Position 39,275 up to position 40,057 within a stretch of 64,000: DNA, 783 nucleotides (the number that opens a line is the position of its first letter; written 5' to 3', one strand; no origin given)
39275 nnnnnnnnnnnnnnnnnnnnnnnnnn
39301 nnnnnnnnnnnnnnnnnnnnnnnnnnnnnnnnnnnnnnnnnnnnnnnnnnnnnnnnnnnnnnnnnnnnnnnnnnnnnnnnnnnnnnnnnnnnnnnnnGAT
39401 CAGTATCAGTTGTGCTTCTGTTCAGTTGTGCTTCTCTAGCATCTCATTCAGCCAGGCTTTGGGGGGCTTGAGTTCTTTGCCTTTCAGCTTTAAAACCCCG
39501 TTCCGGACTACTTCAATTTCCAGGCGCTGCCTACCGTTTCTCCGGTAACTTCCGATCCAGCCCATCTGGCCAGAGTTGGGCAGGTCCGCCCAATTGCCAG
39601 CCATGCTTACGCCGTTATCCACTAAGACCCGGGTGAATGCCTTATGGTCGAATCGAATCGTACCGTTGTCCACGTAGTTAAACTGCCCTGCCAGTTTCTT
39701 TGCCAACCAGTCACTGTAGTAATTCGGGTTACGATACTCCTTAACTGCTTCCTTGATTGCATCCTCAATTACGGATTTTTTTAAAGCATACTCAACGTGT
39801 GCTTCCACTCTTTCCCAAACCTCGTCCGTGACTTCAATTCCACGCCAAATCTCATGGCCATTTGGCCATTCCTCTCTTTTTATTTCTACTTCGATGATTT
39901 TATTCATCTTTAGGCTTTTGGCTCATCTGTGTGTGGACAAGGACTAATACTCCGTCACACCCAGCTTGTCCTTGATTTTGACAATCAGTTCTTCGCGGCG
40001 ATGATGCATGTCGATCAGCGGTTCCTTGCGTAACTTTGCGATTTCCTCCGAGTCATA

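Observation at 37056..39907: Low-GC three-gene operon: unknown protein, RlmJ-like adenine methyltransferase, secreted MORN-repeat protein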

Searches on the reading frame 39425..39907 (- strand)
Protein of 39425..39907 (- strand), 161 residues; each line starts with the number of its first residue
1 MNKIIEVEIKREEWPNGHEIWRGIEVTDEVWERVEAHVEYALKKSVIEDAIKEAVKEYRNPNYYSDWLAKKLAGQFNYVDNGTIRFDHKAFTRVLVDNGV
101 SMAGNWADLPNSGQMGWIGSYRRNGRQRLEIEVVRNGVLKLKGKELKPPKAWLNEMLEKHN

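Call 3: search_protein_families(library=pfam, proteins=[window:39425-39907:-], max_evalue=0.1)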
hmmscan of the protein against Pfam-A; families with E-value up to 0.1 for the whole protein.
window:39425-39907:- (161 aa): 1 family
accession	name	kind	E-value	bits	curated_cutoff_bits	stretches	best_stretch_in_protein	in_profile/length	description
PF24000.1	DUF7316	-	0.065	14.3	27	0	13-61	16-57/78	Family of unknown function (DUF7316)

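Call 4: search_protein_families(library=ncbifam, proteins=[window:39425-39907:-], max_evalue=0.1)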
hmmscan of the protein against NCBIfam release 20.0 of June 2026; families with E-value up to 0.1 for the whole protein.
window:39425-39907:- (161 aa): 0 families

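Call 5: search_protein_families(library=padloc, proteins=[window:39425-39907:-], max_evalue=0.1)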
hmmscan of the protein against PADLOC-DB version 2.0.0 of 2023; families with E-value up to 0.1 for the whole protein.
window:39425-39907:- (161 aa): 0 families

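Call 7: search_solved_structures(query=window:39425-39907:-, max_evalue=10, show_alignments=2)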
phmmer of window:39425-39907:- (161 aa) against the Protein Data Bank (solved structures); distinct sequences matched with E-value up to 10: 2.
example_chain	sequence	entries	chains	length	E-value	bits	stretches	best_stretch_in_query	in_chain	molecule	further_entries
6sqx_A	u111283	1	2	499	0.12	15.7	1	13-83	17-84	Peptide-binding protein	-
2hls_A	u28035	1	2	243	1.2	12.5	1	16-59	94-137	protein disulfide oxidoreductase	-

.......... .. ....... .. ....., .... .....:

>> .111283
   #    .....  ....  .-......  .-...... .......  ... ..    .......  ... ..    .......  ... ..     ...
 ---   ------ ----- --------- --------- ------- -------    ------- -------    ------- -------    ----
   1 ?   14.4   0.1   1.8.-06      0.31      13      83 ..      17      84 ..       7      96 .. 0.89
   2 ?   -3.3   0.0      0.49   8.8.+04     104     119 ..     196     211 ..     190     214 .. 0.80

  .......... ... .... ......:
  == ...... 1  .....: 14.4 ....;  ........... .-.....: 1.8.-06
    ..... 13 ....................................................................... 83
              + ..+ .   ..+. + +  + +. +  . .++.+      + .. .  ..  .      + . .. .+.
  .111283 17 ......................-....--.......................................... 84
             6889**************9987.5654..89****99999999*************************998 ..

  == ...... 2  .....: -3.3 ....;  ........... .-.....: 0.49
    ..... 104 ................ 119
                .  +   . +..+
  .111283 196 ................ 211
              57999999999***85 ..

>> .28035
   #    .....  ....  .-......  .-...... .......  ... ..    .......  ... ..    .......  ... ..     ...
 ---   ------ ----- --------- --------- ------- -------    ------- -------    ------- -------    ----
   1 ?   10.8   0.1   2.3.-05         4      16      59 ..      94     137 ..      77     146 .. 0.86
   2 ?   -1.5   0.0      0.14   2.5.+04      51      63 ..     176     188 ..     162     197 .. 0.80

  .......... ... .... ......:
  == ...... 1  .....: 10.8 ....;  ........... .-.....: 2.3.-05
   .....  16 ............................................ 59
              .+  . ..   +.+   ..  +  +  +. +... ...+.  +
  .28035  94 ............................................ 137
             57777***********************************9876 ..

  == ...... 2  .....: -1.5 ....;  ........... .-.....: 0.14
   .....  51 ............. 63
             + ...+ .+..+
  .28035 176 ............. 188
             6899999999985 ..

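Call 8: search_protein_families(library=phrogs, proteins=[window:39425-39907:-], max_evalue=0.1)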
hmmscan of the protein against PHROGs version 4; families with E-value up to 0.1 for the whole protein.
window:39425-39907:- (161 aa): 1 family
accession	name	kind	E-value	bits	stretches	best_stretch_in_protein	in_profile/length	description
phrog_3486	-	unknown function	0.017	16.7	1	26-87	18-76/102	-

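Call 20: find_homologous_proteins(query=window:39425-39907:-, max_evalue=0.001)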
Query window:39425-39907:- (161 aa): 7 proteins with E <= 0.001 among 35 candidates.
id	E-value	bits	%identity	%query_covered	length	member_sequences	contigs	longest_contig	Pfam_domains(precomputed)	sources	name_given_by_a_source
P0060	1.5e-93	329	89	100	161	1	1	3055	-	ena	-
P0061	1.2e-90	320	89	100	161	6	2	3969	-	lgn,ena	-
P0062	2.1e-85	303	81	100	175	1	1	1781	-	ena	-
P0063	6.3e-68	246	69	100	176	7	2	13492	-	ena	-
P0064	2.7e-65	238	66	100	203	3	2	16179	-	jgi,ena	-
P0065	9.3e-60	220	63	100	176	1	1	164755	-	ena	-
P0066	1.9e-38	150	61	68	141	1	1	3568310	-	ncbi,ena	-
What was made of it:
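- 39422..39907 (-): g1: 161-aa cytoplasmic protein of unknown function. It is a resident low-GC accessory gene at the end of the amine-dehydrogenase cluster. Only 7 close homologue clusters (call 20).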

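Call 22: find_encoding_contigs(protein=P0065, flank=6000, max_places=2)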
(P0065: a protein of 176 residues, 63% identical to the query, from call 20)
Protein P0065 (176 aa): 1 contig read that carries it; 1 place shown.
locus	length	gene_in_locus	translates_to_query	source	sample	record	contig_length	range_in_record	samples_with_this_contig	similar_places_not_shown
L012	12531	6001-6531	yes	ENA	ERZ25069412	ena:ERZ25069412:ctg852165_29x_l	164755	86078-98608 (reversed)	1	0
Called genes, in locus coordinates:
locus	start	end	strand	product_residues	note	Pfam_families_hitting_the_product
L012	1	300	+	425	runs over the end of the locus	PF03480:DctP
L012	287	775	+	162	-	PF04290:DctQ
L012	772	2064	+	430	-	PF06808:DctM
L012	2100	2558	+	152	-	-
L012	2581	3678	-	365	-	PF00850:Hist_deacetyl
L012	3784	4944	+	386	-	PF06433:Me-amine-dh_H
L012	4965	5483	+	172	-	PF02975:Me-amine-dh_L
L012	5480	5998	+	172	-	-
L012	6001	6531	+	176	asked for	-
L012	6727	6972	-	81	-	-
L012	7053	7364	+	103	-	-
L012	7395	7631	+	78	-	-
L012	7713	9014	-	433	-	PF00501:AMP-binding, PF14535:AMP-binding_C_2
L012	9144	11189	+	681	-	PF00171:Aldedh, PF01575:MaoC_dehydratas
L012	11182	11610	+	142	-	PF14539:DUF4442 (weak), PF03061:4HBT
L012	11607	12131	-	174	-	PF00578:AhpC-TSA, PF08534:Redoxin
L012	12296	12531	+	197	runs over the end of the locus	PF00440:TetR_N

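Call 23: find_encoding_contigs(protein=P0066, flank=6000, max_places=2)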
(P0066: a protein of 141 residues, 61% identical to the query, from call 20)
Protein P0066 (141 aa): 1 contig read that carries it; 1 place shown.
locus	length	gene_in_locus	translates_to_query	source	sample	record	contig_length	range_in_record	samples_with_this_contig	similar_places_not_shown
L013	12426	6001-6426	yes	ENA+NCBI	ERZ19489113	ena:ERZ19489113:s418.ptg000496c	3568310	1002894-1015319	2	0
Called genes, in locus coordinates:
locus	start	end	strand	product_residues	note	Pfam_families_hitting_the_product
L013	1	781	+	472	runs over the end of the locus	PF01425:Amidase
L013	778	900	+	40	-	-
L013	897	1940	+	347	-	PF01636:APH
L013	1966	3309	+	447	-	PF00083:Sugar_tr, PF05977:MFS_3 (faint), PF07690:MFS_1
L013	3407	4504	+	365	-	PF00353:HemolysinCabind (weak)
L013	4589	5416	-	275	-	PF13276:HTH_21, PF00665:rve, PF13683:rve_3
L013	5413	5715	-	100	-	PF01527:HTH_Tnp_1 (weak)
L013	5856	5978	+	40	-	-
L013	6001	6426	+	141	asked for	-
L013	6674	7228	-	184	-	PF01613:Flavin_Reduct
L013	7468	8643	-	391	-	PF00083:Sugar_tr, PF06609:TRI12, PF07690:MFS_1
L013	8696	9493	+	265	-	PF00459:Inositol_P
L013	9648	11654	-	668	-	PF00111:Fer2 (weak), PF17650:RACo_linker, PF17651:Raco_middle, PF14574:RACo_C_ter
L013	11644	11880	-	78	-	-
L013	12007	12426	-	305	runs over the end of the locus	PF00809:Pterin_bind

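Call 24: find_encoding_contigs(protein=P0064, flank=6000, max_places=2)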
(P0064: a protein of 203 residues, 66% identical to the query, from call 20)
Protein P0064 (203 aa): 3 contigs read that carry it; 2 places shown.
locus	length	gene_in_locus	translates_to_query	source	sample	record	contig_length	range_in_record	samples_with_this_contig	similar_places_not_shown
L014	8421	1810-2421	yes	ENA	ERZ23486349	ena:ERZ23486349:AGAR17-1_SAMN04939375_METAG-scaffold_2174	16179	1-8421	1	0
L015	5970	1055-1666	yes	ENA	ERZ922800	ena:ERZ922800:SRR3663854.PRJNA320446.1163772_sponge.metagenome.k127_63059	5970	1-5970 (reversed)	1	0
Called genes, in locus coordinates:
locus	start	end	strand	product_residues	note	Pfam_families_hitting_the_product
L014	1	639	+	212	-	?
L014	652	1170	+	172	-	PF02975:Me-amine-dh_L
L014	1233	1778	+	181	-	-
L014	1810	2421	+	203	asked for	-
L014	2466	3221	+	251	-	PF04250:DUF429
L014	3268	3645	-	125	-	-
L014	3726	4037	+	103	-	-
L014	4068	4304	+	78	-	-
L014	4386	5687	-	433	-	PF00501:AMP-binding, PF14535:AMP-binding_C_2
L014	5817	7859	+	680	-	PF00171:Aldedh, PF01575:MaoC_dehydratas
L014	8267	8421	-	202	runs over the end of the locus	PF00578:AhpC-TSA, PF08534:Redoxin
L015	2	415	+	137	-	?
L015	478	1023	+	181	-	-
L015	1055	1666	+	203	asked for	-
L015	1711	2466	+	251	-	PF04250:DUF429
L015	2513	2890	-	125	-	-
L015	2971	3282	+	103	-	-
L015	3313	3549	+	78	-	-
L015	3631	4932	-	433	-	PF00501:AMP-binding, PF14535:AMP-binding_C_2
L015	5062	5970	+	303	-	?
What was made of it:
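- g1 homologues lie next to the mau genes without g2 or g3 (calls 22, 24). L012, L014 and L015 have g1 without g2 or g3 (calls 22, 24).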

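Call 36: search_protein_families(library=pfam, proteins=[L012:7053-7361:+, L012:7395-7628:+, L012:6730-6972:-], max_evalue=0.05)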
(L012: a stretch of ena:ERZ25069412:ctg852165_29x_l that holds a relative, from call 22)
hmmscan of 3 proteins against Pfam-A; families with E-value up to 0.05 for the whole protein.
L012:7053-7361:+ (103 aa): 0 families

L012:7395-7628:+ (78 aa): 0 families

L012:6730-6972:- (81 aa): 0 families

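Call 57: predict_structure(alignment_id=A2)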
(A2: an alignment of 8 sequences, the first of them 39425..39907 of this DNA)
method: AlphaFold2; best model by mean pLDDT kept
length: 161 residues; sequences in the alignment: 8
mean_pLDDT: 49.8   pTM: 0.42
mean pLDDT of the five models: 49.8, 40.9, 40.0, 36.3, 35.8
residues with pLDDT >= 90: 0; 70-90: 11; 50-70: 60; < 50: 90
segments of 3 or more residues with pLDDT < 50: 1-30, 33-65, 78-85, 105-123
pLDDT, mean of each block of 10 residues (from residue 1): 26 36 40 47 41 39 49 53 49 67 49 39 58 69 70 65 56
secondary structure, 60 per line:
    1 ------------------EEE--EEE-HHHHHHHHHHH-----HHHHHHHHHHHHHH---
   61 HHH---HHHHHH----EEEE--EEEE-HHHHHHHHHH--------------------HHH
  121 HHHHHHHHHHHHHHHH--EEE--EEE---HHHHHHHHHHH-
elements in order: E19-21 E24-26 H28-38 H44-57 H67-72 E77-80 E83-86 H88-97 H118-136 E139-141 E144-146 H150-160
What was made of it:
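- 39422..39907 (-): The AlphaFold model is poor (pLDDT 50, call 57).
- Tried and rejected: g1 structure prediction: pLDDT 50, too poor for a fold search (call 57).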

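Call 63: search_protein_representatives(alignment_id=A2)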
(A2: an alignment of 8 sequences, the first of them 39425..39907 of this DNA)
Query: 8 sequences, 169 profile positions. Proteins with E-value up to 0.001 (for the whole library): 283; up to 1e-10: 152; up to 1e-30: 15. The best 150 are listed.
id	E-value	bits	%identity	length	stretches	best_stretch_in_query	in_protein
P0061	2.9e-90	316.9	-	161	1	1-164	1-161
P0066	7.4e-61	221.2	-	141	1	27-168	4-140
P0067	9.3e-38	146.1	-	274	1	43-168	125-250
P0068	4.4e-35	137.4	-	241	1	30-164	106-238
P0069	5.2e-35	137.1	-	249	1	35-164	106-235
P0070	7.8e-35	136.5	-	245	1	44-166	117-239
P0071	2.1e-34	135.1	-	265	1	44-167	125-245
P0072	2.5e-34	134.9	-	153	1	45-163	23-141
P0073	5.6e-34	133.8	-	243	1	47-164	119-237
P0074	3.3e-33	131.2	-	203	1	35-166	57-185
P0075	1.9e-32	128.8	-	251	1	36-166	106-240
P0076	3.0e-32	128.2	-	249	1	37-166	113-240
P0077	2.1e-31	125.4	-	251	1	38-166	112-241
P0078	2.4e-31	125.2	-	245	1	34-164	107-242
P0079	3.2e-31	124.8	-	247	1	48-158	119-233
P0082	1.8e-30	122.3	-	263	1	41-167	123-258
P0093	3.6e-28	114.9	-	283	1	52-166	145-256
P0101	1.9e-27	112.5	-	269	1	24-164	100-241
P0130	1.5e-22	96.6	-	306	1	36-155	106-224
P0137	3.5e-21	92.2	-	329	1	36-163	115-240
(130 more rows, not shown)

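Call 64: search_protein_families(library=pfam, proteins=[P0067, P0068, P0069, P0071, P0075, P0082, P0093, P0101, P0130, P0137], max_evalue=0.01)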
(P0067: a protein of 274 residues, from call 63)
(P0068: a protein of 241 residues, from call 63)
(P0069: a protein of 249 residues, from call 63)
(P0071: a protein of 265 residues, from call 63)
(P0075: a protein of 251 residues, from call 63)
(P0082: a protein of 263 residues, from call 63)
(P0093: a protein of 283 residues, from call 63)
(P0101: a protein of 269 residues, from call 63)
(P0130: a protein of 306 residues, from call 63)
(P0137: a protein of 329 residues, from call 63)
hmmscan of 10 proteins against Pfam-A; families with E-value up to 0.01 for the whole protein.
P0067 (274 aa): 0 families

P0068 (241 aa): 0 families

P0069 (249 aa): 0 families

P0071 (265 aa): 0 families

P0075 (251 aa): 0 families

P0082 (263 aa): 0 families

P0093 (283 aa): 0 families

P0101 (269 aa): 0 families

P0130 (306 aa): 0 families

P0137 (329 aa): 0 families

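Call 66: search_protein_families(library=phrogs, proteins=[P0067, P0068, P0069, P0071, P0074, P0137, P0066, P0065], max_evalue=0.01)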
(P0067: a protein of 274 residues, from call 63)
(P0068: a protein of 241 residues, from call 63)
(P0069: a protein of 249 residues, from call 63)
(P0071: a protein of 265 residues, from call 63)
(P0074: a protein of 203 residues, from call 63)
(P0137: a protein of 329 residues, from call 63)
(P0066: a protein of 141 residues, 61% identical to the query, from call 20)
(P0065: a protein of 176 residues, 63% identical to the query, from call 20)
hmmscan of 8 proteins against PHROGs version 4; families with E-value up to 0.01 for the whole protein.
P0067 (274 aa): 0 families

P0068 (241 aa): 0 families

P0069 (249 aa): 0 families

P0071 (265 aa): 0 families

P0074 (203 aa): 0 families

P0137 (329 aa): 0 families

P0066 (141 aa): 0 families

P0065 (176 aa): 2 families
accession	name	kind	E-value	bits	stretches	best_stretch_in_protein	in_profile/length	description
phrog_12426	-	unknown function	0.0027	18.4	0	18-70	17-68/76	-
phrog_206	-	head and packaging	0.0035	18.1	1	50-169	131-203/263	head scaffolding protein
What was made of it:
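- Tried and rejected: Pfam and PHROG scans of g1-family members: no supported family (calls 64, 66).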

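Call 67: search_dna_similar(query=P0069, collection=phages, mode=protein, max_evalue=0.001, max_rows=15)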
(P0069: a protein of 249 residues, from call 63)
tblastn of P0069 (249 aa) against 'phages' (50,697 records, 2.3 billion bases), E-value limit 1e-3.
Records with a match: 2; places in all: 4; records where one place covers at least 80% of the query: 0.
Best place of each record, by identity: <60% 2.
By first word of the organism name: Ochrobactrum 2.
By host as written in the record: Ochrobactrum sp. POC9 2.
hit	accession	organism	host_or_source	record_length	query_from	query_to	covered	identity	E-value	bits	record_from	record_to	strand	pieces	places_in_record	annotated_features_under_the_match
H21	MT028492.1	Ochrobactrum phage vB_OspP_OH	Ochrobactrum sp. POC9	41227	120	238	48%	40.6%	7e-11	67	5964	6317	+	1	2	hypothetical protein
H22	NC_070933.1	Ochrobactrum phage vB_OspP_OH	Ochrobactrum sp. POC9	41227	120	238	48%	40.6%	7e-11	67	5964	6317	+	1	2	hypothetical protein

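Call 68: search_dna_similar(query=P0069, collection=plasmids, mode=protein, max_evalue=0.001, max_rows=15)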
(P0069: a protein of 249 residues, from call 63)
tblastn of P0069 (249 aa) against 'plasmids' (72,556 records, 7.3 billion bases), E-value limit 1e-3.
No match.

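Call 69: get_annotated_region(hit=H22, flank=5000)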
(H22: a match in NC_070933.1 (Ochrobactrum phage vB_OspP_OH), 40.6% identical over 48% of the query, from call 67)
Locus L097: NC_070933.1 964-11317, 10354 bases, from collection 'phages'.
description: Ochrobactrum phage vB_OspP_OH, complete genome.
organism: Ochrobactrum phage vB_OspP_OH (NCBI taxid 2712957)
taxonomy: Viruses; Duplodnaviria; Heunggongvirae; Uroviricota; Caudoviricetes; Wolominvirus; Wolominvirus OH
host: Ochrobactrum sp. POC9; source: sewage; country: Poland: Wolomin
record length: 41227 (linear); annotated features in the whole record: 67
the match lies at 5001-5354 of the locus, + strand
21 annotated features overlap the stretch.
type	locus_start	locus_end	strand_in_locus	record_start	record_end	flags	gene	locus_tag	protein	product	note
CDS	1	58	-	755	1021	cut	-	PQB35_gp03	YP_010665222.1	hypothetical protein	-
CDS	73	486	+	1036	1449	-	-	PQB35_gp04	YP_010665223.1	hypothetical protein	-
CDS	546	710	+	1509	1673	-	-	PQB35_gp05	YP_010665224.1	hypothetical protein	-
CDS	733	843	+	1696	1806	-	-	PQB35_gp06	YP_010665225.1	hypothetical protein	-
CDS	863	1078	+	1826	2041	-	-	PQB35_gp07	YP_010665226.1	hypothetical protein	-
CDS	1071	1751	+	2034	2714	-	-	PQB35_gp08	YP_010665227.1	hypothetical protein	-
CDS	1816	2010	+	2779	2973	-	-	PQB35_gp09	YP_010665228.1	hypothetical protein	-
CDS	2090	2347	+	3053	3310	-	-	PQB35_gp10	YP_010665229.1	hypothetical protein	-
CDS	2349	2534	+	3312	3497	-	-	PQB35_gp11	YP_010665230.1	hypothetical protein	-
CDS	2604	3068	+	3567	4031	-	-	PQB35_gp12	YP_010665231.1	hypothetical protein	-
CDS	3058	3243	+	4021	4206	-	-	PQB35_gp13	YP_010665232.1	hypothetical protein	-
CDS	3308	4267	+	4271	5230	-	-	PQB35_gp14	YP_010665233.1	unknown function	-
CDS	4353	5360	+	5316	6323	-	-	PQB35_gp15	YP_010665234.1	hypothetical protein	-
CDS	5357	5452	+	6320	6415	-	-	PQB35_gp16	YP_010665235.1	hypothetical protein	-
CDS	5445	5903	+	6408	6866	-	-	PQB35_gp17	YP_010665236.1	hypothetical protein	-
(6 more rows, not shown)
